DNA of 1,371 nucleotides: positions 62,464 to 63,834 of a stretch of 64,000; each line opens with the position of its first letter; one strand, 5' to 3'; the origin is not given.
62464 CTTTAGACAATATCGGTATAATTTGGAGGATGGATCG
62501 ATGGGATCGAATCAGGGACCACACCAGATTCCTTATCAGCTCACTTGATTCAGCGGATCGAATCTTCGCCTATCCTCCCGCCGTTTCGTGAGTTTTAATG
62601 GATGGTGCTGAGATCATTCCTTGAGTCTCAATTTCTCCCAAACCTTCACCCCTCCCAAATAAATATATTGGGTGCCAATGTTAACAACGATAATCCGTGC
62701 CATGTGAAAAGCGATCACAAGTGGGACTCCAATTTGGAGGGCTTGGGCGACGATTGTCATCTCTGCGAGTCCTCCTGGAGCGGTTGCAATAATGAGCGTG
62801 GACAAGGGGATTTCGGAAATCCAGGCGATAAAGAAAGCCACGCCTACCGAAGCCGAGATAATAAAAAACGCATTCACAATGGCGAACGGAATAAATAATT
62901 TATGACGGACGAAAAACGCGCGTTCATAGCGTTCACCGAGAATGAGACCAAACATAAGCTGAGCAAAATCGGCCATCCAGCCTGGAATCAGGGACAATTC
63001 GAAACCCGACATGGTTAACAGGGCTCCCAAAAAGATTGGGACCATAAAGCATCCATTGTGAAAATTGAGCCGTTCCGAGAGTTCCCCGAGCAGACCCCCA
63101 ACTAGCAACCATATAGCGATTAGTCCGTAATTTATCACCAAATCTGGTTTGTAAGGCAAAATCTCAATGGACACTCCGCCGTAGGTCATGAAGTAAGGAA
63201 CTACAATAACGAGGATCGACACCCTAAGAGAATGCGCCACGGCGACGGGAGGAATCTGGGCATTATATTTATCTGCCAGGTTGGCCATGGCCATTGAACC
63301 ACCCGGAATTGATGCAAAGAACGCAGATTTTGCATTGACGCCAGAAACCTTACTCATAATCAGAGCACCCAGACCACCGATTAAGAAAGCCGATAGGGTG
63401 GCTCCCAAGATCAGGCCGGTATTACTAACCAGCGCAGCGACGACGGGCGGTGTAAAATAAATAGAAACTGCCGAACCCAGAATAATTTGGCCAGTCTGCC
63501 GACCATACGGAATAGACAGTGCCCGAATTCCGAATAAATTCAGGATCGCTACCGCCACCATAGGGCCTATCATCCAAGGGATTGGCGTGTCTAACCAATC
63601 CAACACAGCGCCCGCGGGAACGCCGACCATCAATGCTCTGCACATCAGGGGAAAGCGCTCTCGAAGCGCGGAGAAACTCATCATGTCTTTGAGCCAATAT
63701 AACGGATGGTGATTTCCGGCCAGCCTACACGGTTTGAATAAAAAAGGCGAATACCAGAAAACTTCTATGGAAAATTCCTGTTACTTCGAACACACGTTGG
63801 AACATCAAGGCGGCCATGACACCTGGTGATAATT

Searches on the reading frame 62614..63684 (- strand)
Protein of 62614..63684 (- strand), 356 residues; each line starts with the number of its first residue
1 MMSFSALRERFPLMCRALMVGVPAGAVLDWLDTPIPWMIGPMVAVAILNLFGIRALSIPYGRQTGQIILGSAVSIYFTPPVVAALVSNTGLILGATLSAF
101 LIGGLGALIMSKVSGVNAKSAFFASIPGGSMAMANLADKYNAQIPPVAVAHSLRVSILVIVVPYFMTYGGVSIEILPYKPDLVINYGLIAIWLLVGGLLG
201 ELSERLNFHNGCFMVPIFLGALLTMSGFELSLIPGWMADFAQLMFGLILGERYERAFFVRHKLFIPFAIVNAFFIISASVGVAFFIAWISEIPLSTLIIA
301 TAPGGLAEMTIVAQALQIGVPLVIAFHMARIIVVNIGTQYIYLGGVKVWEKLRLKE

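Call 8: search_protein_families(library=pfam, proteins=[window:62614-63684:-], max_evalue=0.001)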
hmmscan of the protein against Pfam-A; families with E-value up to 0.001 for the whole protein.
window:62614-63684:- (356 aa): 1 family
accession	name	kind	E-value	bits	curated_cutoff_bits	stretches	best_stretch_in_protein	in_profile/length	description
PF05145.17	AbrB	-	8.1e-63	212.7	29.2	1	37-341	1-309/314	Transition state regulatory protein AbrB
